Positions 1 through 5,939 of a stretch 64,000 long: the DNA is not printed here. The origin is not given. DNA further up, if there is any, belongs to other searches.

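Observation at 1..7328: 5'-truncated giant ORF (>1915 aa) translationally coupled to a PilB/GspE pilus ATPase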

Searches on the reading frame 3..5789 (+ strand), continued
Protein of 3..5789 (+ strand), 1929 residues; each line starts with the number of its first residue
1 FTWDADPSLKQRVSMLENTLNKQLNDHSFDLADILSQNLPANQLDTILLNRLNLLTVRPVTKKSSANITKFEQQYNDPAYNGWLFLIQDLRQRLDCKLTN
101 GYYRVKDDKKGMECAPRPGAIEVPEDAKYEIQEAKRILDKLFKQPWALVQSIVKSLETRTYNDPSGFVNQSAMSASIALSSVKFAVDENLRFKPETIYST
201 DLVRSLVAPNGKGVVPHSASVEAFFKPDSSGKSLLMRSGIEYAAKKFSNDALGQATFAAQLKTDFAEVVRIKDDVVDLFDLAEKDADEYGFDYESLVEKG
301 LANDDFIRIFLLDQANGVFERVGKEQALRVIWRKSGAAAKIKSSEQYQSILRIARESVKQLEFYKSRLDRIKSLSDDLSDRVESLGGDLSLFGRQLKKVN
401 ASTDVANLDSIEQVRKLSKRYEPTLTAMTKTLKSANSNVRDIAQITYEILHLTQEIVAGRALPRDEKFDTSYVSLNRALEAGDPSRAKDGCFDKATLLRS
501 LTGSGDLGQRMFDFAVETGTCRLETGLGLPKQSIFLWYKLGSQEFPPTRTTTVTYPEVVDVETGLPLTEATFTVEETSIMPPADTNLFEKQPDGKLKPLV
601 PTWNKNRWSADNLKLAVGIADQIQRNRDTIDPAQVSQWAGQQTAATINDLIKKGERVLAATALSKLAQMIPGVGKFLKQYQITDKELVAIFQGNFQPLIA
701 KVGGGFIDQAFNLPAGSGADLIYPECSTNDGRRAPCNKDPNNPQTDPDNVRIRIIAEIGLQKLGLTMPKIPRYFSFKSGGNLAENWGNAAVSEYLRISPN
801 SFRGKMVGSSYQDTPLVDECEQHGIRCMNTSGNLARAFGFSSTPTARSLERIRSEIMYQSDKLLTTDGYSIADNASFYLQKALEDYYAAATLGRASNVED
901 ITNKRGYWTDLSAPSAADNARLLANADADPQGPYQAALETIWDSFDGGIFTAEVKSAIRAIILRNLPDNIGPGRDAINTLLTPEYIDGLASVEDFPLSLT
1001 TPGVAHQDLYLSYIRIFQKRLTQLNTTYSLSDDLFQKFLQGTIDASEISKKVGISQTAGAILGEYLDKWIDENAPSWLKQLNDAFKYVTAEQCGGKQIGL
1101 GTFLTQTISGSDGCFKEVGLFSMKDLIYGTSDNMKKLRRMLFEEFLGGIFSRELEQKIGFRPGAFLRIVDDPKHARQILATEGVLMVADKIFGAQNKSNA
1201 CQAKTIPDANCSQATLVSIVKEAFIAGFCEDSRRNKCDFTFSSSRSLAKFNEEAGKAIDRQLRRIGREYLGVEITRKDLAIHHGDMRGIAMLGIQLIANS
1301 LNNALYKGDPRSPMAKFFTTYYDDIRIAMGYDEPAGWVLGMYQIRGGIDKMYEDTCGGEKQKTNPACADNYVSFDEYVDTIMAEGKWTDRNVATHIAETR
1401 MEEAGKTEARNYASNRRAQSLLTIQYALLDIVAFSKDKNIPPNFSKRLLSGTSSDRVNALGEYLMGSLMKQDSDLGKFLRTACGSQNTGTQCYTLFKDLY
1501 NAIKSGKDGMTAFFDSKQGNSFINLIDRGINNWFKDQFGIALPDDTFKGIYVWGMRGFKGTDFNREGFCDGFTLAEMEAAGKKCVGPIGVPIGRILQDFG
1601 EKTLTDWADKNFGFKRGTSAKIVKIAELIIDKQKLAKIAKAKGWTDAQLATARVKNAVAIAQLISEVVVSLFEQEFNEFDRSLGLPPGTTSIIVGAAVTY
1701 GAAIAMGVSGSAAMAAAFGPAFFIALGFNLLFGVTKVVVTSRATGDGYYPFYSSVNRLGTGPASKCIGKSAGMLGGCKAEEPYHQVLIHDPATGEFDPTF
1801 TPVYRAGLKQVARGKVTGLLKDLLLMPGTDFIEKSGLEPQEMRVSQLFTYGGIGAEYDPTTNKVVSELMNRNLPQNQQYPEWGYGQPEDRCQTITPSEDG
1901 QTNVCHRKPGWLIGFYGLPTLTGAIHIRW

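Call 35: search_protein_families(library=pfam, proteins=[L001:5099-5521:+, L001:5526-6782:+, L001:6787-8766:+, L001:8790-9995:+, L001:10001-13000:+, L001:1948-2457:+, L001:2457-3290:+], max_evalue=0.1)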
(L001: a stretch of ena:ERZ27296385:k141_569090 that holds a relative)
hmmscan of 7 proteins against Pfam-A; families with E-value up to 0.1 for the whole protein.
L001:5099-5521:+ (141 aa): 2 families
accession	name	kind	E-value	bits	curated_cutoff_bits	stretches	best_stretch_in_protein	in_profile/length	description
PF18895.5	T4SS_pilin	-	8.3e-05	23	26.6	1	85-138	18-70/71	Type IV secretion system pilin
PF10683.14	DBD_Tnp_Hermes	-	0.098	12.8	20.5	0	118-138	29-49/68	Hermes transposase DNA-binding domain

L001:5526-6782:+ (419 aa): 2 families
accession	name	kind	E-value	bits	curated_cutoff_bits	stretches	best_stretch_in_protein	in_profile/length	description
PF00930.27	DPPIV_N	-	0.034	13.3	22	1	264-326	48-102/354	Dipeptidyl peptidase IV (DPP IV) N-terminal region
PF25460.1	Beta-prop_Aladin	-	0.09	12.3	171.1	0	253-322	105-172/340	Aladin seven-bladed propeller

L001:6787-8766:+ (660 aa): 0 families

L001:8790-9995:+ (402 aa): 2 families
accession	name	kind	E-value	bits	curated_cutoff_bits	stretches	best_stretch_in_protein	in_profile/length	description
PF01053.26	Cys_Met_Meta_PP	-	0.065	12.2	27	1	191-283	82-169/381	Cys/Met metabolism PLP-dependent enzyme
PF23922.1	DUF7261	-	0.087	13.5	27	0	12-90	9-86/169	Family of unknown function (DUF7261)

L001:10001-13000:+ (1000 aa): 0 families

L001:1948-2457:+ (170 aa): 2 families
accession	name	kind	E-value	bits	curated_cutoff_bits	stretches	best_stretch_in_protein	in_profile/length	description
PF12666.12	PrgI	-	8.8e-09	36.2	27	1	18-105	1-91/91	PrgI family protein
PF12648.12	TcpE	-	0.016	16.1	29.9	1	32-102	23-93/100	TcpE family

L001:2457-3290:+ (278 aa): 0 families

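Call 37: find_homologous_proteins(query=A1, max_evalue=0.001)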
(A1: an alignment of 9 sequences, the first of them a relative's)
Query A1 (9 sequences) (2914 aa, profile of the alignment): 9 proteins with E <= 0.001 among 8000 candidates.
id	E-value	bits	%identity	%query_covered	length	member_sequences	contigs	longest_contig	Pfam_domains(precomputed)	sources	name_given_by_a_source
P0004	0.0e+0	4511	39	98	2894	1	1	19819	-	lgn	-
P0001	0.0e+0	4495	100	100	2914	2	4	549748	-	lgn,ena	-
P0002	0.0e+0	4412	74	100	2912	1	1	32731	-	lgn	-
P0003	0.0e+0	4347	68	97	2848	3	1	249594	-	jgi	jgi:hypothetical protein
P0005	0.0e+0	4307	38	99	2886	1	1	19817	-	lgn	-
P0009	0.0e+0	2873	43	98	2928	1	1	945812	-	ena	-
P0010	8.9e-68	247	27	10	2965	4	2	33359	-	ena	-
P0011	2.5e-47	179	25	13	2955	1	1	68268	-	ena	-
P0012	4.2e-42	162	26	11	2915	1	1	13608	-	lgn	-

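Call 40: find_encoding_contigs(protein=P0009, flank=10000, max_places=1)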
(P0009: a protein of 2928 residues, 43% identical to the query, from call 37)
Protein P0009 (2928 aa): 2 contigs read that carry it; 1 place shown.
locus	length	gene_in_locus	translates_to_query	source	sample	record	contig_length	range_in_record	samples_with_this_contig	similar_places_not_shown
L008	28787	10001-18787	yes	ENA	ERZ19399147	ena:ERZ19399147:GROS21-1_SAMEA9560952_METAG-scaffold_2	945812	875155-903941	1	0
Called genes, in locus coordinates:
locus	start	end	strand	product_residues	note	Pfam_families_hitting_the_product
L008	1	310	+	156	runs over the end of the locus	-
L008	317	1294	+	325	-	PF01368:DHH, PF02272:DHHA1 (faint)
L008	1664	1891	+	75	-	-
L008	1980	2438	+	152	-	PF12666:PrgI (weak)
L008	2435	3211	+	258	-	PF26593:TraC-like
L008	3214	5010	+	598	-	PF01935:DUF87, PF12846:AAA_10 (faint), PF19044:P-loop_TraG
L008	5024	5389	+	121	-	PF18895:T4SS_pilin (weak)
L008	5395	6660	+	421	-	-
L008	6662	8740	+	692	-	PF13529:Peptidase_C39_2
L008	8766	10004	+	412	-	-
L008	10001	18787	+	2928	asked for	-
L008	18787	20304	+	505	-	PF00437:T2SSE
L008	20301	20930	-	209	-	-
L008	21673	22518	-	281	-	PF02096:60KD_IMP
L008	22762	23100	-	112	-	PF00825:Ribonuclease_P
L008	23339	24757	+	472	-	PF00308:Bac_DnaA, PF01695:IstB_IS21 (weak), PF08299:Bac_DnaA_C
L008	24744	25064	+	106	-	-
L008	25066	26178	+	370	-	PF00712:DNA_pol3_beta, PF02767:DNA_pol3_beta_2, PF02768:DNA_pol3_beta_3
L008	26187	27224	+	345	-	PF00005:ABC_tran (faint), PF02463:SMC_N, PF13175:AAA_15, PF13476:AAA_23, PF13555:AAA_29 (faint), PF13304:AAA_21 (weak)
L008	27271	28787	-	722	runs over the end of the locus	PF00753:Lactamase_B, PF12706:Lactamase_B_2, PF22505:RNase_J_b_CASP, PF07521:RMMBL (weak), PF17770:RNase_J_C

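Call 41: find_encoding_contigs(protein=P0010, flank=10000, max_places=1)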
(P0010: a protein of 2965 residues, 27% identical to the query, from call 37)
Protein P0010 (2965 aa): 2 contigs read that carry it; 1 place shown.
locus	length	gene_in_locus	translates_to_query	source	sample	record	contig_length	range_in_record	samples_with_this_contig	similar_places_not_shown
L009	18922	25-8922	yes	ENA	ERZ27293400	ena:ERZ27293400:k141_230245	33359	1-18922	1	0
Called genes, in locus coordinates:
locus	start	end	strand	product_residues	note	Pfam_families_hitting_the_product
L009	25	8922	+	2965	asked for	-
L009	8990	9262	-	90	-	PF05258:DciA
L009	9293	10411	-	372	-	PF02463:SMC_N, PF13175:AAA_15, PF13476:AAA_23, PF13304:AAA_21 (faint)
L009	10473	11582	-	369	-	PF00712:DNA_pol3_beta, PF02767:DNA_pol3_beta_2, PF02768:DNA_pol3_beta_3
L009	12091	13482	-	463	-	PF11638:DnaA_N, PF00308:Bac_DnaA, PF01695:IstB_IS21, PF00004:AAA (weak), PF13401:AAA_22 (weak), PF08299:Bac_DnaA_C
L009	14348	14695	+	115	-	PF00825:Ribonuclease_P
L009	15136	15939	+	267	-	PF02096:60KD_IMP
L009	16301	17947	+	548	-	PF05157:MshEN (faint), PF00437:T2SSE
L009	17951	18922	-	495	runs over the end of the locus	-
